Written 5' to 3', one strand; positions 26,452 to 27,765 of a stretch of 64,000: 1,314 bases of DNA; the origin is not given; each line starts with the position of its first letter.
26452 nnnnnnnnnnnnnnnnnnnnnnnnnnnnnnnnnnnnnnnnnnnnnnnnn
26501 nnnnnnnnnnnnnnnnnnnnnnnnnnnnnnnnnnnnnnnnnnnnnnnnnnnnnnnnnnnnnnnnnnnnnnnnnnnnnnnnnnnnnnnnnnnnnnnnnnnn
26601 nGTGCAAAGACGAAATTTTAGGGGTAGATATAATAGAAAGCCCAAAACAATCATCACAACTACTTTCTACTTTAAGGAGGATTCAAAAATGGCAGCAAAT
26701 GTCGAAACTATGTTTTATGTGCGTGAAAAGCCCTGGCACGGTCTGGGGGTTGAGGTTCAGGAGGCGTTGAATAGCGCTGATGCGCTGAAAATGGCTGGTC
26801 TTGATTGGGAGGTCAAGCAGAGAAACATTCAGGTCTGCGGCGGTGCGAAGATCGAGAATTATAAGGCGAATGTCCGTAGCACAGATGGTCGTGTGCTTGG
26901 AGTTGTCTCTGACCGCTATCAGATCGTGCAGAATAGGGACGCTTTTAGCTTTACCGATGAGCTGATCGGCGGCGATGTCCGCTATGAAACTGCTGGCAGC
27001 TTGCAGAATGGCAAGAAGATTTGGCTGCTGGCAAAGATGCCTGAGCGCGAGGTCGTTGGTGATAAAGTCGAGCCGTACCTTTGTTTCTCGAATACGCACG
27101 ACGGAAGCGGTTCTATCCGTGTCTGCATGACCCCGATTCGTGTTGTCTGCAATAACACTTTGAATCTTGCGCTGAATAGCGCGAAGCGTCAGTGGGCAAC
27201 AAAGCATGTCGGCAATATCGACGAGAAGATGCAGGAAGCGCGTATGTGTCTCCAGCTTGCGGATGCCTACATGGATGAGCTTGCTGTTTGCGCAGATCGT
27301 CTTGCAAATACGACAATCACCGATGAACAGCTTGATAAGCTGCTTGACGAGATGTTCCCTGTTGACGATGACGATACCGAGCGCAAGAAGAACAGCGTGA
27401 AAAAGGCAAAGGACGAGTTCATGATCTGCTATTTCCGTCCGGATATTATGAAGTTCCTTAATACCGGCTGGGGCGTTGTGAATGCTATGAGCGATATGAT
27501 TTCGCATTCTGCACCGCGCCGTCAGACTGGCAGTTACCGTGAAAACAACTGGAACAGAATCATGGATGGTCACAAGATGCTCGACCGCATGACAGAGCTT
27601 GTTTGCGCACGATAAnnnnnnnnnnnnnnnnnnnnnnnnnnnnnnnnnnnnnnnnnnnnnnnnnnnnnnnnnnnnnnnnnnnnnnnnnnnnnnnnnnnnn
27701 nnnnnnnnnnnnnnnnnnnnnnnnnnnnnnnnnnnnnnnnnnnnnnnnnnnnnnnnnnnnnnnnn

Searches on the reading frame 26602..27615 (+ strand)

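Call 22: search_protein_families(library=pfam, proteins=[window:26602-27615:+], max_evalue=0.001)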
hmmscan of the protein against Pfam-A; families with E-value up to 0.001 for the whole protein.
window:26602-27615:+ (337 aa): 1 family
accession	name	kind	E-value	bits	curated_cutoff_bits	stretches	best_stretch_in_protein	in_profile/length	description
PF06067.16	DUF932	-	3e-56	191.2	23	1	98-312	1-217/227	Domain of unknown function (DUF932)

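Call 23: search_protein_families(library=phrogs, proteins=[window:26602-27615:+], max_evalue=0.001)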
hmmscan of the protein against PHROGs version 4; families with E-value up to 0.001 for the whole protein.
window:26602-27615:+ (337 aa): 2 families
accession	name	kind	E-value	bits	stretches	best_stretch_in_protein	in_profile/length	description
phrog_1221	-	unknown function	4.7e-86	290.1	1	20-321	12-326/355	-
phrog_21518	-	unknown function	3.7e-06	27.6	1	94-235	43-191/285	-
